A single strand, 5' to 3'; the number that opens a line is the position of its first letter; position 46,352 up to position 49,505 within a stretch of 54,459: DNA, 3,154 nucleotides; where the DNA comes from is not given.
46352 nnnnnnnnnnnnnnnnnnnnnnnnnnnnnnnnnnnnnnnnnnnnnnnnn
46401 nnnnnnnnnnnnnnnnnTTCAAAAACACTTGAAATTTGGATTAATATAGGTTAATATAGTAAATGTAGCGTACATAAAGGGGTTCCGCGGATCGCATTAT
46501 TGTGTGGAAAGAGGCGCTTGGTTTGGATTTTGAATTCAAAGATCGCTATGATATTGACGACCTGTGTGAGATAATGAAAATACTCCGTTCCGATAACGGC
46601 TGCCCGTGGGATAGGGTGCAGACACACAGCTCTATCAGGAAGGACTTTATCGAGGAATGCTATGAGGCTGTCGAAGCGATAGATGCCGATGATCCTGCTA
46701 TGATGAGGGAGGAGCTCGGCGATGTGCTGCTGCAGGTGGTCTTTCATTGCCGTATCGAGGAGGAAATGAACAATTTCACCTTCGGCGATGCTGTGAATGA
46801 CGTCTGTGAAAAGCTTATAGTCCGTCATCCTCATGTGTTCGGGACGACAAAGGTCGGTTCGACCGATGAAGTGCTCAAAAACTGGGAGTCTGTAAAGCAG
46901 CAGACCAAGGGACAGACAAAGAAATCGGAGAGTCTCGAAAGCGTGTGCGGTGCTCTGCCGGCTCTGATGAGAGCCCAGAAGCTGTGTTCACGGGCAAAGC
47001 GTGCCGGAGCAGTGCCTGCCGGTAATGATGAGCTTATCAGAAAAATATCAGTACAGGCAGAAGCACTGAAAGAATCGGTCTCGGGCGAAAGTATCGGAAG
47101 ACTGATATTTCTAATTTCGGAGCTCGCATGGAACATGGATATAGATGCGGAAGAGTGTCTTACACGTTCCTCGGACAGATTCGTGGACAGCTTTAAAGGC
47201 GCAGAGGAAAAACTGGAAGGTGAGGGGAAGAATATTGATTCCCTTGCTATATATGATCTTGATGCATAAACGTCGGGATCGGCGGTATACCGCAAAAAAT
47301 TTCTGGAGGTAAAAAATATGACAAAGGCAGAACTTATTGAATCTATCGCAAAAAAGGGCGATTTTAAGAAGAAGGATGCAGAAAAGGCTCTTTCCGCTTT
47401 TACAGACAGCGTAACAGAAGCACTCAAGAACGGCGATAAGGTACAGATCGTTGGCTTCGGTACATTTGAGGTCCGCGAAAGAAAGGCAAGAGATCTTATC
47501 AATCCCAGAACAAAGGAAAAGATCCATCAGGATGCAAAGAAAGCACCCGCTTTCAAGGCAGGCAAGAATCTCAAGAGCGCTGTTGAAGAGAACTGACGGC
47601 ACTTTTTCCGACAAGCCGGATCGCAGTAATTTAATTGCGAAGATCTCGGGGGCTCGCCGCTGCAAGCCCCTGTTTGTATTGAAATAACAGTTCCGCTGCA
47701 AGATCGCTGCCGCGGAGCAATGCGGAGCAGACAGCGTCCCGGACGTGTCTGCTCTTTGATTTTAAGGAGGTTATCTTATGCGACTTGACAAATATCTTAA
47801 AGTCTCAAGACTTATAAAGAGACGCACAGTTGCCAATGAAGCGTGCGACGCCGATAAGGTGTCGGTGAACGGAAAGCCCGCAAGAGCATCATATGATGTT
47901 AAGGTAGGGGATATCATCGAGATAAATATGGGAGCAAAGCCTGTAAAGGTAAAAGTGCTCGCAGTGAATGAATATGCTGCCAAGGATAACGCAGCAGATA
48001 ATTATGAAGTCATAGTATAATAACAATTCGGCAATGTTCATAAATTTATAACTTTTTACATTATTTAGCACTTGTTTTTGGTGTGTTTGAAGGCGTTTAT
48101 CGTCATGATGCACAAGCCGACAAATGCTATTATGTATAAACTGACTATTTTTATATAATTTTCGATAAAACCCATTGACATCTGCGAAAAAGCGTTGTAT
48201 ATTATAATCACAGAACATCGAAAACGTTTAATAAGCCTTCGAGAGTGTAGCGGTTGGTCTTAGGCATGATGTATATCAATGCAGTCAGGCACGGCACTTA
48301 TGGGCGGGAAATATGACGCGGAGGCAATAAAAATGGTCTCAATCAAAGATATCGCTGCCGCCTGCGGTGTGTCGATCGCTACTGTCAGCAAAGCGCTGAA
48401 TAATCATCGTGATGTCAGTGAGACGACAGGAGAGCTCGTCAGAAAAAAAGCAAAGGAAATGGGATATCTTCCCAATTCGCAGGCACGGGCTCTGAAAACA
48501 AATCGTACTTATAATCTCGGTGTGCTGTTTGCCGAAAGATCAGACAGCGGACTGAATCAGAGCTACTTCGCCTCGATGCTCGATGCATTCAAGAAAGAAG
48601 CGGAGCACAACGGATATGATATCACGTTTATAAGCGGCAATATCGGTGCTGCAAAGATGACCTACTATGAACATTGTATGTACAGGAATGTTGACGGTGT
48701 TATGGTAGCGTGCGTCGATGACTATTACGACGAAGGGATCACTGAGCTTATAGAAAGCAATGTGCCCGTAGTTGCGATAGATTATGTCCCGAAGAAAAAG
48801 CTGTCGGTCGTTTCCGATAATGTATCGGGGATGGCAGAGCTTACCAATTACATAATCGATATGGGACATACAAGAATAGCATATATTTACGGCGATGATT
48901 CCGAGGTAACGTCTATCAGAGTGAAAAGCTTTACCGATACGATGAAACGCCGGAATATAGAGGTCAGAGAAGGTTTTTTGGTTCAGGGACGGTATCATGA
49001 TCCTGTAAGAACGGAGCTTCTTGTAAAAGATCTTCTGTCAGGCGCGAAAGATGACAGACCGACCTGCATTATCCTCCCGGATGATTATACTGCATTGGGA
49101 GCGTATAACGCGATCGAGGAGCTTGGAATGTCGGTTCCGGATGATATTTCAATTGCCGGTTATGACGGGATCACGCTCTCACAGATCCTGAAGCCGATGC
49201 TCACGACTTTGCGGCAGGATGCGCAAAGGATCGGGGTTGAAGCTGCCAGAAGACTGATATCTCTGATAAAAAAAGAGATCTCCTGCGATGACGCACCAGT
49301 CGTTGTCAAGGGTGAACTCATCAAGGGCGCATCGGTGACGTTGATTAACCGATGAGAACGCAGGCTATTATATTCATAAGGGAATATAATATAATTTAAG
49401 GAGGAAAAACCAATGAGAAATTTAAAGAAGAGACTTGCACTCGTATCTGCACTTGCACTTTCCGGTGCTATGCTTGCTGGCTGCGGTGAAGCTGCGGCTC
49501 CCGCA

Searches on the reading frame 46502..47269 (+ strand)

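Call 61: search_protein_families(library=pfam, proteins=[window:46502-47269:+], max_evalue=0.00001)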
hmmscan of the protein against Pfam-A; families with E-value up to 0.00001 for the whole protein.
window:46502-47269:+ (255 aa): 1 family
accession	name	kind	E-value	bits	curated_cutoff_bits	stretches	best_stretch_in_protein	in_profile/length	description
PF03819.22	MazG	-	2.9e-26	92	22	1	40-113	1-74/74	MazG nucleotide pyrophosphohydrolase domain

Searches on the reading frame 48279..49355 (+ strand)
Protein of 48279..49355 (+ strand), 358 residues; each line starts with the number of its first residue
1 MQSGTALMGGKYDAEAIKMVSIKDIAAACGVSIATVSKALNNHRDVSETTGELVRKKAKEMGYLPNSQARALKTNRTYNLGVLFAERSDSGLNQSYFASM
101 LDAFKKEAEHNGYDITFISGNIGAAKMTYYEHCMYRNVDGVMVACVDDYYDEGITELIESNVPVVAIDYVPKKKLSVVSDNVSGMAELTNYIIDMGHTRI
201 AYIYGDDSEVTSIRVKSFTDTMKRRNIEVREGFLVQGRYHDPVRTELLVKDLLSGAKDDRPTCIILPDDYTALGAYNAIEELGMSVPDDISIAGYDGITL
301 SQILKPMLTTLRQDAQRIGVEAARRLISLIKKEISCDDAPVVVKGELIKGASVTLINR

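Call 61: search_protein_families(library=pfam, proteins=[window:48279-49355:+], max_evalue=0.00001)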
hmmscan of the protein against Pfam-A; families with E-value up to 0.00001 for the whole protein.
window:48279-49355:+ (358 aa): 4 families
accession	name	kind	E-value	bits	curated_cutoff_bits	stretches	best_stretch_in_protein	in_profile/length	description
PF13377.12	Peripla_BP_3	-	2.6e-27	96.4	26.5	1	191-353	3-167/167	Periplasmic binding protein-like domain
PF00532.27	Peripla_BP_1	-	2.1e-21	77.1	22.2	1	93-333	12-264/281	Periplasmic binding proteins and sugar binding domain of LacI family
PF00356.27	LacI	-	3.4e-15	56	27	1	21-66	1-46/46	Bacterial regulatory proteins, lacI family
PF13407.12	Peripla_BP_4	-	2.4e-12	47.4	35.1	1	93-298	9-219/258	Periplasmic binding protein domain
